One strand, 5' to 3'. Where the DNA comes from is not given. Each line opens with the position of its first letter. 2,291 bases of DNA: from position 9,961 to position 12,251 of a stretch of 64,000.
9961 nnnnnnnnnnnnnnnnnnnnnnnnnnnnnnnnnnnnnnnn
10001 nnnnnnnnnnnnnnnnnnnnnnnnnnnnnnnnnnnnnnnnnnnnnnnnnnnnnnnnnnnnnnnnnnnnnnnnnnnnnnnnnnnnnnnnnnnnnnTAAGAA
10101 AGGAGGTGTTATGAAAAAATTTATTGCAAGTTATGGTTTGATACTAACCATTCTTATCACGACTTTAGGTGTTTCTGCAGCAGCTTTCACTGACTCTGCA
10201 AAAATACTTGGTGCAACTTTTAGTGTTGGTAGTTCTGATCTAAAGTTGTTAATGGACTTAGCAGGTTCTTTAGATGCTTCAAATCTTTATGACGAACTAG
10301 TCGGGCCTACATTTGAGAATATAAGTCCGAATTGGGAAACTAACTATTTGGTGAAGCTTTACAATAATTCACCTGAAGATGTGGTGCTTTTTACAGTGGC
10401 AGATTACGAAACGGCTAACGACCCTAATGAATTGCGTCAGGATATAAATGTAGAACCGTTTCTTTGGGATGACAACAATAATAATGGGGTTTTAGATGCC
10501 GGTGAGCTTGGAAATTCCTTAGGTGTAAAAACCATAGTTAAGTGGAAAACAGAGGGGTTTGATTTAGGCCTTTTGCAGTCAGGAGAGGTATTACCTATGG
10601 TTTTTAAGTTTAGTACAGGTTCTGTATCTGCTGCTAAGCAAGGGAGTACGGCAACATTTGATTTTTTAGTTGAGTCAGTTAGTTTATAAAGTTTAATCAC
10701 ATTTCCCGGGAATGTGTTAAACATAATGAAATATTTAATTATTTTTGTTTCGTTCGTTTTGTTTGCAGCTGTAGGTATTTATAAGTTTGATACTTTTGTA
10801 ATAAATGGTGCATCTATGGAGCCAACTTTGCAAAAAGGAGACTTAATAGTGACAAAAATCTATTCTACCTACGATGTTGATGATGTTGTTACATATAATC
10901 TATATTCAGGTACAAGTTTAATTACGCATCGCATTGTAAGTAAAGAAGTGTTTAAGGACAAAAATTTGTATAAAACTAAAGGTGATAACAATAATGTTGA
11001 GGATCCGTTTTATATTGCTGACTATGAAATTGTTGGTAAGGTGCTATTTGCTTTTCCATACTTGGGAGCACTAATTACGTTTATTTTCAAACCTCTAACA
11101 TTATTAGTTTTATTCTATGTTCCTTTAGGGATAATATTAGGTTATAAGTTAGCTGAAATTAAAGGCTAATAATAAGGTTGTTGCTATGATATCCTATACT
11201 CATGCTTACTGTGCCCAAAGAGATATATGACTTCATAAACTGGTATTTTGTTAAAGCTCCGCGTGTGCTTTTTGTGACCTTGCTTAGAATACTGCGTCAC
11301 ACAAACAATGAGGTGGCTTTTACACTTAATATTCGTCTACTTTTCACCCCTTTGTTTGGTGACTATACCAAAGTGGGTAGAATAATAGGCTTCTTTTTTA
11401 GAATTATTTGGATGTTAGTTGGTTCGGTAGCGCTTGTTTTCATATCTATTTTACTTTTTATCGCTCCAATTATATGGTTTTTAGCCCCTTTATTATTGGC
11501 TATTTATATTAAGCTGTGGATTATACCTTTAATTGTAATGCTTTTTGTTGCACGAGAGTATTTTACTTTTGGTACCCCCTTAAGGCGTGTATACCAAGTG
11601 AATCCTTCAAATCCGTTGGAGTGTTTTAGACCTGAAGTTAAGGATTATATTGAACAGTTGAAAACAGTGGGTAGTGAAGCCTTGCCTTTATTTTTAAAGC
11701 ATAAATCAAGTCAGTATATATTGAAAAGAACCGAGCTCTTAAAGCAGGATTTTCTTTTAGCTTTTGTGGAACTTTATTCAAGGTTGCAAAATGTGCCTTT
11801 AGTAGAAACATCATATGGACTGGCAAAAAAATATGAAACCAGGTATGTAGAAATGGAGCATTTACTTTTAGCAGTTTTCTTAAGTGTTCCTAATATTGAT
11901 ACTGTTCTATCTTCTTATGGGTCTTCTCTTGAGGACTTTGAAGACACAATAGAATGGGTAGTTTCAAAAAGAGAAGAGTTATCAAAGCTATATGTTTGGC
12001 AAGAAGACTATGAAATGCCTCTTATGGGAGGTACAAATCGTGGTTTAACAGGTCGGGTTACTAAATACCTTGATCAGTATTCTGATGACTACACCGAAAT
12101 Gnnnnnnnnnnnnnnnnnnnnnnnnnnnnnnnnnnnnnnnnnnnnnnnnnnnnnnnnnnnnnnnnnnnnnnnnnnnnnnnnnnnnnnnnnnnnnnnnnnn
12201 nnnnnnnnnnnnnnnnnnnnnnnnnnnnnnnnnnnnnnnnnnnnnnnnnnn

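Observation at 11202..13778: Clp/Hsp100 double-AAA+ ATPase anchored in the membrane and lacking a ClpP-docking loop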

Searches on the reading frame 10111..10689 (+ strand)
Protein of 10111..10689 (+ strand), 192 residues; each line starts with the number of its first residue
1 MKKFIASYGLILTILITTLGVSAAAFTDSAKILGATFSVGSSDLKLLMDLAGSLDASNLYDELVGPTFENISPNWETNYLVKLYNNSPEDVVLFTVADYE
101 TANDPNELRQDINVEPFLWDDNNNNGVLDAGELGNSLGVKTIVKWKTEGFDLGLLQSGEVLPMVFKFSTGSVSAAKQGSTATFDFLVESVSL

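Call 3: search_protein_families(library=pfam, proteins=[window:10111-10689:+], max_evalue=0.01)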
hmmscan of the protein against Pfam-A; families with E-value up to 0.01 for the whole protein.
window:10111-10689:+ (192 aa): 0 families

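Call 4: search_protein_families(library=ncbifam, proteins=[window:10111-10689:+], max_evalue=0.01)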
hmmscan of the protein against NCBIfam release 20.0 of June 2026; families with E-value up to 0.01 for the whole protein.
window:10111-10689:+ (192 aa): 0 families

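Call 54: search_protein_families(library=ncbifam, proteins=[window:10111-10689:+], max_evalue=10)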
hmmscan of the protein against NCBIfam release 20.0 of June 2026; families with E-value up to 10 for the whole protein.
window:10111-10689:+ (192 aa): 1 family
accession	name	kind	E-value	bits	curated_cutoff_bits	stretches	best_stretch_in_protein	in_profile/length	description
NF045830.1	MYPU_1760_HExxH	subfamily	0.24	10.5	175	1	86-136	445-490/509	MYPU_1760 family metalloprotease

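Call 55: search_protein_families(library=pfam, proteins=[window:10111-10689:+], max_evalue=10)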
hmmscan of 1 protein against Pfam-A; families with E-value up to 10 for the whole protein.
window:10111-10689:+ (192 aa): 2 families
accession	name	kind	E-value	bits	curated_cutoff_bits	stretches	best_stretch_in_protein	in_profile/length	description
PF17210.9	SdrD_B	-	0.1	13.3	29.7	1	117-134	6-23/112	SdrD B-like domain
PF23657.1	DUF7151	-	0.13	12.7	27.2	1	119-133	25-39/46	Domain of unknown function (DUF7151)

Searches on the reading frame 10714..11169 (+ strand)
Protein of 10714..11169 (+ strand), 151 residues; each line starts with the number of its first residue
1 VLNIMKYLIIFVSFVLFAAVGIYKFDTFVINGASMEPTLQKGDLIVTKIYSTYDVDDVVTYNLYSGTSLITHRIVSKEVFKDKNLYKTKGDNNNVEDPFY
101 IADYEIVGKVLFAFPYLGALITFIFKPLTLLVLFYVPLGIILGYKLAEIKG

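Call 3: search_protein_families(library=pfam, proteins=[window:10714-11169:+], max_evalue=0.01)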
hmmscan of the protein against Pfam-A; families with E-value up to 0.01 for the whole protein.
window:10714-11169:+ (151 aa): 2 families
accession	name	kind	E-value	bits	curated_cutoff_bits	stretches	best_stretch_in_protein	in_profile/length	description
PF10502.14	Peptidase_S26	-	1.2e-05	25.8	22.9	1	8-60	6-62/168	Signal peptidase, peptidase S26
PF00717.28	Peptidase_S24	-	0.0004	20.5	23.3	1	29-110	39-115/116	Peptidase S24-like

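Call 4: search_protein_families(library=ncbifam, proteins=[window:10714-11169:+], max_evalue=0.01)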
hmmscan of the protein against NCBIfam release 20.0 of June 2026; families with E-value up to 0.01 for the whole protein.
window:10714-11169:+ (151 aa): 3 families
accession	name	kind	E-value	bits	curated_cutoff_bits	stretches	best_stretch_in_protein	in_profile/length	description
TIGR02228.1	sigpep_I_arch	equivalog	3e-25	88.9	51.85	1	7-147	14-156/158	signal peptidase I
NF046067.1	SigPepSipWBacil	equivalog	6.7e-18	64.9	190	1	29-149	42-165/189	signal peptidase I SipW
TIGR02227.1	sigpep_I_bact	equivalog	2.5e-09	37.2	47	1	8-76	3-76/162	signal peptidase I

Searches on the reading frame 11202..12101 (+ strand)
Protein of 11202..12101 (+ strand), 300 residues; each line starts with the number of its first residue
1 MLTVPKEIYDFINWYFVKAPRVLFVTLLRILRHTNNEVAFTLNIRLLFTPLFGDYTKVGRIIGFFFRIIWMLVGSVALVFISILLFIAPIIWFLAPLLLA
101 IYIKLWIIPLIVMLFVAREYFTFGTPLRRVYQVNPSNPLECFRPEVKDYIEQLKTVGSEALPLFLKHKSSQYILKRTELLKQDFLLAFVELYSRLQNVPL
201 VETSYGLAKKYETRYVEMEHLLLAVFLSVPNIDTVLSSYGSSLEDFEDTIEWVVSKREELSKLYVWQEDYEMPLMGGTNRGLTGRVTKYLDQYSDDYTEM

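Call 23: predict_structure(alignment_id=A3)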
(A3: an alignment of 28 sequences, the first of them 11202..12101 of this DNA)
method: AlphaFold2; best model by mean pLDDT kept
length: 300 residues; sequences in the alignment: 28
mean_pLDDT: 85.7   pTM: 0.76
mean pLDDT of the five models: 85.7, 84.6, 84.1, 84.0, 82.9
residues with pLDDT >= 90: 188; 70-90: 76; 50-70: 14; < 50: 22
segments of 3 or more residues with pLDDT < 50: 281-300
pLDDT, mean of each block of 10 residues (from residue 1): 77 92 92 83 75 68 85 90 93 92 93 93 90 92 95 90 94 95 93 86 97 97 95 92 96 95 86 63 42 38
secondary structure, 60 per line:
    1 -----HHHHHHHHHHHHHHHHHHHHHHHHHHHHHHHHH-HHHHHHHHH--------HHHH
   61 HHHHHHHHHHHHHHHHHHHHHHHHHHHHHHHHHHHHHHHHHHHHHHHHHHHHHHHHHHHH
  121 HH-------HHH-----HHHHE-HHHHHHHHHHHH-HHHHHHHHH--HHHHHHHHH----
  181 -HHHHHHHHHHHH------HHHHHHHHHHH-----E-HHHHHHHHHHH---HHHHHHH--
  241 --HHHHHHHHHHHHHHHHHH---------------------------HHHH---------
elements in order: H6-38 H40-48 H57-122 H138-141 H144-155 H157-165 H168-176 H182-193 H200-210 H218-228 H232-238 H243-260 H288-291

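Call 27: fold_search(model_id=the predicted structure, library=pdb)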
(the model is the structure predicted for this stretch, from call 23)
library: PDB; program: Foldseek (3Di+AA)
matches with E <= 10: 96; with E <= 0.001: 0
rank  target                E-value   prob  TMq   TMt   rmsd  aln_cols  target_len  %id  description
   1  4xbi_B                1.1e-01  1.00  0.32  0.26   4.7       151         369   22  Structure Of A Malarial Protein Involved in Proteostasis (released 2015-07-29)
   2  5hbn                  1.3e-01  1.00  0.30  0.56   4.5       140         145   18  ClpC N-terminal domain with bound phospho-arginine (released 2016-10-12)
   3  4irf_A                1.5e-01  1.00  0.31  0.59   4.8       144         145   10  Preliminary structural investigations of a malarial protein secretion system (released 2014-04-16)
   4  5wbw_D                1.5e-01  1.00  0.28  0.25   5.3       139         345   12  Yeast Hsp104 fragment 1-360 (released 2018-01-03)
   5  2y1r_F                1.6e-01  1.00  0.28  0.56   4.5       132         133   20  Structure of MecA121 & ClpC N-domain complex (released 2011-03-16)
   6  5u2u_C                1.7e-01  1.00  0.28  0.47   5.2       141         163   11  Crystal structure of the Hsp104 N-terminal domain from Saccharomyces cerevisiae (released 2017-04-19)
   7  8ibp_A                1.8e-01  1.00  0.30  0.55   4.8       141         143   16  Crystal structure of Mycobacterium tuberculosis R21K ClpC1 N-terminal domain in complex with Lassomycin (released 2023-09-20)
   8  9din_A                1.9e-01  1.00  0.30  0.55   5.3       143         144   15  Structure of ClpC1 N-terminal Domain complexed with semi-synthetic Rufomycin analog (released 2025-04-16)
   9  4irf_B                2.0e-01  1.00  0.32  0.61   4.4       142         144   10  Preliminary structural investigations of a malarial protein secretion system (released 2014-04-16)
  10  5u2l                  2.0e-01  0.99  0.24  0.44   5.1       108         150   16  Crystal structure of the Hsp104 N-terminal domain from Candida albicans (released 2017-04-19)
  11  3fh2                  2.1e-01  1.00  0.31  0.58   4.6       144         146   14  The crystal structure of the PROBABLE ATP-DEPENDENT PROTEASE (HEAT SHOCK PROTEIN) from Corynebacterium glutamicum (released 2008-12-23)
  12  4xbi_A                2.2e-01  1.00  0.32  0.26   5.5       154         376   20  Structure Of A Malarial Protein Involved in Proteostasis (released 2015-07-29)
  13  3wde_A                2.5e-01  1.00  0.30  0.55   5.3       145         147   15  Mutant N-terminal domain of Mycobacterium tuberculosis ClpC1, F80Y, bound to Cyclomarin A (released 2013-09-18)
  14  6pbs_B                2.6e-01  0.99  0.26  0.49   5.4       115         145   16  Structure of ClpC1-NTD in complex with Ecumicin (released 2020-05-13)
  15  5gui                  2.6e-01  0.99  0.27  0.49   4.9       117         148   18  Crystal structure of the N-terminal Domain of Caseinolytic protease associated chaperone ClpC1 from Arabidopsis thaliana (released 2017-03-22)
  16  4iod_A                3.3e-01  1.00  0.32  0.59   4.2       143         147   12  Preliminary structural investigations of a malarial protein secretion system. (released 2014-04-23)
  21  4iod_C                4.3e-01  0.99  0.31  0.57   4.7       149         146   11  Preliminary structural investigations of a malarial protein secretion system. (released 2014-04-23)
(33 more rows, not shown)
